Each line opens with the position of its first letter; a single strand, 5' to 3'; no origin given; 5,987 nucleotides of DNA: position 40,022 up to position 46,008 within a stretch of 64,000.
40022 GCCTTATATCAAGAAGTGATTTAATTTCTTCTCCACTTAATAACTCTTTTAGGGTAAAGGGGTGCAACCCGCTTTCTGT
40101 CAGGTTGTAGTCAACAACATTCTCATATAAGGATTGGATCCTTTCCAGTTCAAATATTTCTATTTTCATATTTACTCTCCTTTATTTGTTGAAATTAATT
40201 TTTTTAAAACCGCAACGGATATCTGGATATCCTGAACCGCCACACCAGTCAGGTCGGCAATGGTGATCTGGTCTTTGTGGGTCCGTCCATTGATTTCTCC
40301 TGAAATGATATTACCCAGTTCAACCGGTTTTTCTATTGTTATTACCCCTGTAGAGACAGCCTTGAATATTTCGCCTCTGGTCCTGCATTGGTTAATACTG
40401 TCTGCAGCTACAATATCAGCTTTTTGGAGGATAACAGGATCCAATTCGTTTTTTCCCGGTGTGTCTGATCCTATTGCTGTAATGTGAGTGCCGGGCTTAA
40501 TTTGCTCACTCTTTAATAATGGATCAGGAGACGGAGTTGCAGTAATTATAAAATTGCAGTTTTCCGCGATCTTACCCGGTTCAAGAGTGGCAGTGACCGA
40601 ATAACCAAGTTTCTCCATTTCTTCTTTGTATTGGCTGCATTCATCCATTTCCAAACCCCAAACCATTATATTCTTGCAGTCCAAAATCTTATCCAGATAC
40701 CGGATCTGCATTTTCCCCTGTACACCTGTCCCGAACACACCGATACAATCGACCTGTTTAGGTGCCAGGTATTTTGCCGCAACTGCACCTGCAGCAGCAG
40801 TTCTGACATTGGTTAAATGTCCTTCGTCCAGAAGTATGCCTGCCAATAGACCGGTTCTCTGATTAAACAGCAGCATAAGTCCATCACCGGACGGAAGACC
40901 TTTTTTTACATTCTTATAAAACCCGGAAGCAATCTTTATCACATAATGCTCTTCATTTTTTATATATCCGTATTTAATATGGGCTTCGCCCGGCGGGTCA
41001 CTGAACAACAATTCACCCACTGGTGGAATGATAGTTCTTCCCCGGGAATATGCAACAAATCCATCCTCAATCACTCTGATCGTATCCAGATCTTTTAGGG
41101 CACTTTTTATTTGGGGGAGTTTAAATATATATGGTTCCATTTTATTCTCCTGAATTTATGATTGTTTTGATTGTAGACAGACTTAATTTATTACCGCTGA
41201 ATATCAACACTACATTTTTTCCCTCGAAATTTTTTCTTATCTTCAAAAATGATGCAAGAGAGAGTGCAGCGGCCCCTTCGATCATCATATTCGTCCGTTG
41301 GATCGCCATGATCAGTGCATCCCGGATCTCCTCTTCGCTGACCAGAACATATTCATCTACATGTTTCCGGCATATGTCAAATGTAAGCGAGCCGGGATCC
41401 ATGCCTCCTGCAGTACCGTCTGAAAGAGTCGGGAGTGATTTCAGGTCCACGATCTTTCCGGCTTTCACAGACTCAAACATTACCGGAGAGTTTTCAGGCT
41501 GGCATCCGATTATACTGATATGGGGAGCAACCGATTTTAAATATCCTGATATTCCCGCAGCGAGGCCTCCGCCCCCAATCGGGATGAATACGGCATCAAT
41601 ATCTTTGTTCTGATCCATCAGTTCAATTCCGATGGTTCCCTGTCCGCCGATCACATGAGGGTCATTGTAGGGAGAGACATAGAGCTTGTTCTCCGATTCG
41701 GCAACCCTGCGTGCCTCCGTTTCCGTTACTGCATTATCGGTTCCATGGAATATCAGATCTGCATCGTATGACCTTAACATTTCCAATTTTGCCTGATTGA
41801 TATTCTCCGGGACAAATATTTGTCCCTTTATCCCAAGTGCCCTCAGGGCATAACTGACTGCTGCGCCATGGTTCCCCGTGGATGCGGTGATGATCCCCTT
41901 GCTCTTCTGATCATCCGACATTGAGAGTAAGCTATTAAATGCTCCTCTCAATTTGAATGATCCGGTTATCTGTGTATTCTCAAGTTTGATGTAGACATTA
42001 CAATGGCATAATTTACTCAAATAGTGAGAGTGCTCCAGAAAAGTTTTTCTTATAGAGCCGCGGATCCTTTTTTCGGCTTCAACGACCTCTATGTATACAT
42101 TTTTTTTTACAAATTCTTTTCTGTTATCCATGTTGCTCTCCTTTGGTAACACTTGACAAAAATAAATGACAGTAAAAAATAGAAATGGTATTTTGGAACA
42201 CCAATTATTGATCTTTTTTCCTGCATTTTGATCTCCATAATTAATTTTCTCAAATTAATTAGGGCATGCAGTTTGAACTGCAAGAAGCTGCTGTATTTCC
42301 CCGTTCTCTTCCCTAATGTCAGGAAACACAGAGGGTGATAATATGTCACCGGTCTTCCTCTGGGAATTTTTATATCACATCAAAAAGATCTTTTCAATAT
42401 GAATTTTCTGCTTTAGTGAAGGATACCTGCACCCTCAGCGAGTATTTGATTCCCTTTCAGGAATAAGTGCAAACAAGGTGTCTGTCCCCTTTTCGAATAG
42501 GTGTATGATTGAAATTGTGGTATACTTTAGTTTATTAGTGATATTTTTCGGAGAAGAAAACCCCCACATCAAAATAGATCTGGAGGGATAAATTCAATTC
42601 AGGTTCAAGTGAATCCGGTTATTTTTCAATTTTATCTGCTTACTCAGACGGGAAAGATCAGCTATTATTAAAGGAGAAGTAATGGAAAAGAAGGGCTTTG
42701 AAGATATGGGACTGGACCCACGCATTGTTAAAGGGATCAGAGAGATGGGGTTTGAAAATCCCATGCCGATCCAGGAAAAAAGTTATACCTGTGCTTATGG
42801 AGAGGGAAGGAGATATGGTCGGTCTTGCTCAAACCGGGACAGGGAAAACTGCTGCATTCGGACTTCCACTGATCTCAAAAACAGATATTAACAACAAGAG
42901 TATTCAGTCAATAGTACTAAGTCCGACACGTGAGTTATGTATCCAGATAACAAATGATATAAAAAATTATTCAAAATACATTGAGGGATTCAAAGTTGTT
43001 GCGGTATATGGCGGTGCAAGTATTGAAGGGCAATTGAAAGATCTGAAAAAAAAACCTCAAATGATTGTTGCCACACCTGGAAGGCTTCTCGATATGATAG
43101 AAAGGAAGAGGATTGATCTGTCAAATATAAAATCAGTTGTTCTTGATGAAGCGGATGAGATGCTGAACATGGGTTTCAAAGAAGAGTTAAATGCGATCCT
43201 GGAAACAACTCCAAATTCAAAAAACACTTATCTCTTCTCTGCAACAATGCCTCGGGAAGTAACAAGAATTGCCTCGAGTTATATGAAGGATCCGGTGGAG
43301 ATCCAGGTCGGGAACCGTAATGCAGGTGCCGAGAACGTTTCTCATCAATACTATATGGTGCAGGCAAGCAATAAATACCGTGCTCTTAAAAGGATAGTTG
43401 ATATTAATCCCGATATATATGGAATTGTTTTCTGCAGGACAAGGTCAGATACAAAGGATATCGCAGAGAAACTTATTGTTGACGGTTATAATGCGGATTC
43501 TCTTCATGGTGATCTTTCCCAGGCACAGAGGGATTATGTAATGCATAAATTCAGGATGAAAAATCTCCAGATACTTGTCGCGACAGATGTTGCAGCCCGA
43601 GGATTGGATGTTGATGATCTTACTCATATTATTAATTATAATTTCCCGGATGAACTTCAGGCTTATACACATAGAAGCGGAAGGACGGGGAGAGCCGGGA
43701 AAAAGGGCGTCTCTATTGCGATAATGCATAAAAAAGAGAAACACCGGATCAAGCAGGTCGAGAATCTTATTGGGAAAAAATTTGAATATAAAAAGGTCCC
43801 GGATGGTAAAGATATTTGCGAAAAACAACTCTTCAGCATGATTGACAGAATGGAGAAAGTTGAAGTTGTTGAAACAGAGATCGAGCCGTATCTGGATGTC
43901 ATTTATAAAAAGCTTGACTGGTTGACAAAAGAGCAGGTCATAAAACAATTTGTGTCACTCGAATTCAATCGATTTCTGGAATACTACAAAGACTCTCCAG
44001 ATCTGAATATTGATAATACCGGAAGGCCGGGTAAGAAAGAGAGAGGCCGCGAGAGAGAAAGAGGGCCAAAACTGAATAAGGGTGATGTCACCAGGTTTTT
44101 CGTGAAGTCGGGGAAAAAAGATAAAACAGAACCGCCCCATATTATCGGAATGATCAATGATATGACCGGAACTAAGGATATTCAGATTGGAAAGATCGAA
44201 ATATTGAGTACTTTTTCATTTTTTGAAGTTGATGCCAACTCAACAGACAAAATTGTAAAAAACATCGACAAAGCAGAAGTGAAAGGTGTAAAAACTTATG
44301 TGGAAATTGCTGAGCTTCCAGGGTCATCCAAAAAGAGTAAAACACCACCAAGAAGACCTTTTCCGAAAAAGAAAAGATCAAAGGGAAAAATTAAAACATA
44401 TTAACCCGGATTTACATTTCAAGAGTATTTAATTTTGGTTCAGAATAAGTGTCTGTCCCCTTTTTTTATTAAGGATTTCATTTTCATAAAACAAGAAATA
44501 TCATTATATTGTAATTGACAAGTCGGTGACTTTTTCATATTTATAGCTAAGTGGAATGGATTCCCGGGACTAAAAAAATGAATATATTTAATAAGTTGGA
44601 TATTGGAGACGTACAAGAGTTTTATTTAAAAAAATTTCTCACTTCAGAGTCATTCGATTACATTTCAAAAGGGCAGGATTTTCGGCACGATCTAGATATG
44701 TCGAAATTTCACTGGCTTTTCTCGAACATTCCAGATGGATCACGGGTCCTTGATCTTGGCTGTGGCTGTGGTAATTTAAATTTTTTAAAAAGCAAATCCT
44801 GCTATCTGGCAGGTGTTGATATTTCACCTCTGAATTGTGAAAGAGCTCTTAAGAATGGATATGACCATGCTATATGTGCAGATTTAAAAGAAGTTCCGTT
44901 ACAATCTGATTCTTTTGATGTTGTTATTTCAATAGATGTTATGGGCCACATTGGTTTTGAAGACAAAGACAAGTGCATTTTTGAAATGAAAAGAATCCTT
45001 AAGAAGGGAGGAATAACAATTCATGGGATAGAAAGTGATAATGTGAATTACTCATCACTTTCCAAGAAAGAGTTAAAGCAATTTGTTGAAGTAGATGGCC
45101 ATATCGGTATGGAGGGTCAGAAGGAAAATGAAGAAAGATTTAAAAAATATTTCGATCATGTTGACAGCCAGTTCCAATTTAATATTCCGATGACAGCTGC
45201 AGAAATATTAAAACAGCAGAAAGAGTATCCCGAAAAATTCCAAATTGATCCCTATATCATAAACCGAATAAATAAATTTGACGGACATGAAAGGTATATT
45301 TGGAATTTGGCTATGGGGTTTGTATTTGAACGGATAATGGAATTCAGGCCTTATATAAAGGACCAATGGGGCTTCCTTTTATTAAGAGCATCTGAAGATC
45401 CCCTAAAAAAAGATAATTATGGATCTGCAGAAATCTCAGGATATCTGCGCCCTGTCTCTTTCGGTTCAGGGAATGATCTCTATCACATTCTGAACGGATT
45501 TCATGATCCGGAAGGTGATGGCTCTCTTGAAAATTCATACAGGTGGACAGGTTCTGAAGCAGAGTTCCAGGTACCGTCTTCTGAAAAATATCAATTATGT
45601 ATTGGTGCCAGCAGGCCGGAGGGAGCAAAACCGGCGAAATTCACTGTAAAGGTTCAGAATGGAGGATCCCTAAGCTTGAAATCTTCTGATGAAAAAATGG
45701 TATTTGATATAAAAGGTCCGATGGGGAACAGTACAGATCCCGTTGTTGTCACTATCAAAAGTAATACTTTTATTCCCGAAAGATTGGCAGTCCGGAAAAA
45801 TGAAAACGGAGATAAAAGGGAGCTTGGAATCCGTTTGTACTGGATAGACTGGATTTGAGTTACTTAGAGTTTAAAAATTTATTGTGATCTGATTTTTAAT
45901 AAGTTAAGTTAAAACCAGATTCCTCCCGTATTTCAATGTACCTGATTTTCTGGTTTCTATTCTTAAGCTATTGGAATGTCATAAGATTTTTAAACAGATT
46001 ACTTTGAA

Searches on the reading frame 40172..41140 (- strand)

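Call 46: search_protein_families(library=pfam, proteins=[window:40172-41140:-], max_evalue=0.00001)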
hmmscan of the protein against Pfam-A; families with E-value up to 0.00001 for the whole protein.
window:40172-41140:- (322 aa): 1 family
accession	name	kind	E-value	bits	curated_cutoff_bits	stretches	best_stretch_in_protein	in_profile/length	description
PF02423.21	OCD_Mu_crystall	-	2.7e-59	201.1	24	1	11-315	11-310/314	Ornithine cyclodeaminase/mu-crystallin family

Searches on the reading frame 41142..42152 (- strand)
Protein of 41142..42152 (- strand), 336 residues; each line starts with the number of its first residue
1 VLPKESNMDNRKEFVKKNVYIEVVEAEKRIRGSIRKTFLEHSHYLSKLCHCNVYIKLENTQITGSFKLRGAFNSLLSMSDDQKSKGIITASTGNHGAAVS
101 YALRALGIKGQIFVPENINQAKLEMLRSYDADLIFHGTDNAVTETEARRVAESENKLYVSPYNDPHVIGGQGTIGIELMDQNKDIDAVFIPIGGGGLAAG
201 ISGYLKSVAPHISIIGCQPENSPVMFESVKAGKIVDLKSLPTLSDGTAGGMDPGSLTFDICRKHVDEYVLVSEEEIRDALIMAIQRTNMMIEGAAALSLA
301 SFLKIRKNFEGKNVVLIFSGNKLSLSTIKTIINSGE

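Call 46: search_protein_families(library=pfam, proteins=[window:41142-42152:-], max_evalue=0.00001)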
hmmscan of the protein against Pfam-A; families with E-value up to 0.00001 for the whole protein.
window:41142-42152:- (336 aa): 1 family
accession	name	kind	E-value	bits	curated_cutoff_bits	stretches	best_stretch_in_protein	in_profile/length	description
PF00291.31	PALP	-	9.5e-80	268.5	35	1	31-320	2-295/295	Pyridoxal-phosphate dependent enzyme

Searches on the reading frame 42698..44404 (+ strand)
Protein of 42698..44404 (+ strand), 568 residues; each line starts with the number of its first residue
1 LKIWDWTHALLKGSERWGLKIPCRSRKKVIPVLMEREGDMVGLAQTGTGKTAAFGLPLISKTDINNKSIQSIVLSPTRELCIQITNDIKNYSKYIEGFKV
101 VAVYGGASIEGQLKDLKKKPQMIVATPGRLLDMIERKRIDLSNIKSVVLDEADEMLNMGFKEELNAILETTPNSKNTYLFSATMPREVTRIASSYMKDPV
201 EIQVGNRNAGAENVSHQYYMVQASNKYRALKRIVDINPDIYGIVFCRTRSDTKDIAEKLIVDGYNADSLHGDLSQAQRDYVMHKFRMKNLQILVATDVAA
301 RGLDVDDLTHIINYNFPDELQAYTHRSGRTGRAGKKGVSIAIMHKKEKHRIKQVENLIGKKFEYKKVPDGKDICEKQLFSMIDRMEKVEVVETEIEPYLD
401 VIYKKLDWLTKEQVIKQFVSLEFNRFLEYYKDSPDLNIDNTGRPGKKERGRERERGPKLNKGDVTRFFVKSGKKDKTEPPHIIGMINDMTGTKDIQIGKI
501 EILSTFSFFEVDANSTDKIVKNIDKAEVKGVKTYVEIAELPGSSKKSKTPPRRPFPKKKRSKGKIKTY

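Call 46: search_protein_families(library=pfam, proteins=[window:42698-44404:+], max_evalue=0.00001)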
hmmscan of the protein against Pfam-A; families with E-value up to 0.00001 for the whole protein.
window:42698-44404:+ (568 aa): 3 families
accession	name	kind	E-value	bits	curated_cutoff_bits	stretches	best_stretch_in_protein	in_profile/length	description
PF00270.35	DEAD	-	8.7e-47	159.4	26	1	27-190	5-166/167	DEAD/DEAH box helicase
PF00271.37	Helicase_C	-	1.2e-29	103.2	23.5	1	226-334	2-110/110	Helicase conserved C-terminal domain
PF03880.21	DbpA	-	1.1e-17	64.3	25.6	1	466-536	1-71/72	DbpA RNA binding domain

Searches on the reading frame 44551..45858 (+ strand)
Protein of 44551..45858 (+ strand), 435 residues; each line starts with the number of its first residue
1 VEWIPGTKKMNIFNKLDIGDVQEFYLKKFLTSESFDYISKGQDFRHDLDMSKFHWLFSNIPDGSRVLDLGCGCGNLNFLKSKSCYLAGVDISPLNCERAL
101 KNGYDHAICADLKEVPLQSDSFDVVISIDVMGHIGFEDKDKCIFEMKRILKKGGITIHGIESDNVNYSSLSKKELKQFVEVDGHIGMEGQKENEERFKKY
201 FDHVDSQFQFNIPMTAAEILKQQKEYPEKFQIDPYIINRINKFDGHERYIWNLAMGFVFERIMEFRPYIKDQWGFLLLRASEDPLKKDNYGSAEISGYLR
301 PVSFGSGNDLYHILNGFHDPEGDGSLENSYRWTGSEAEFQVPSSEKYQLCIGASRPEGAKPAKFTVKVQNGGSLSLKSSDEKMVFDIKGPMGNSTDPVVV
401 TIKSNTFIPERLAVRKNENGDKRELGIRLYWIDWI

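Call 46: search_protein_families(library=pfam, proteins=[window:44551-45858:+], max_evalue=0.00001)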
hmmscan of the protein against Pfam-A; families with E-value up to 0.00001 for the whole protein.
window:44551-45858:+ (435 aa): 9 families
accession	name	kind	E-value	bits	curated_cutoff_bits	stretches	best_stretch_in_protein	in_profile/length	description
PF08241.18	Methyltransf_11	-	3.3e-16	60.1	21.2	1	67-157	1-94/95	Methyltransferase domain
PF13649.12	Methyltransf_25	-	1.5e-14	54.9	27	1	66-154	1-97/97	Methyltransferase domain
PF13847.12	Methyltransf_31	-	7.4e-13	48.9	27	1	62-158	3-109/145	Methyltransferase domain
PF08242.18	Methyltransf_12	-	1.1e-09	39.3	30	1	67-155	1-97/98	Methyltransferase domain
PF13489.12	Methyltransf_23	-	2e-09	37.8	27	1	56-157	16-115/164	Methyltransferase domain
PF02353.26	CMAS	-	5.6e-07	29.6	27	1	59-179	59-185/273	Mycolic acid cyclopropane synthetase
PF07021.18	MetW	-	1.5e-06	28.5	21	1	53-156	4-108/193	Methionine biosynthesis protein MetW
PF05148.21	Methyltransf_8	-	3.2e-06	27.6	27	1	61-165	71-164/219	Hypothetical methyltransferase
PF01209.24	Ubie_methyltran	-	8.9e-06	25.7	20.1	0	58-172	43-164/233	ubiE/COQ5 methyltransferase family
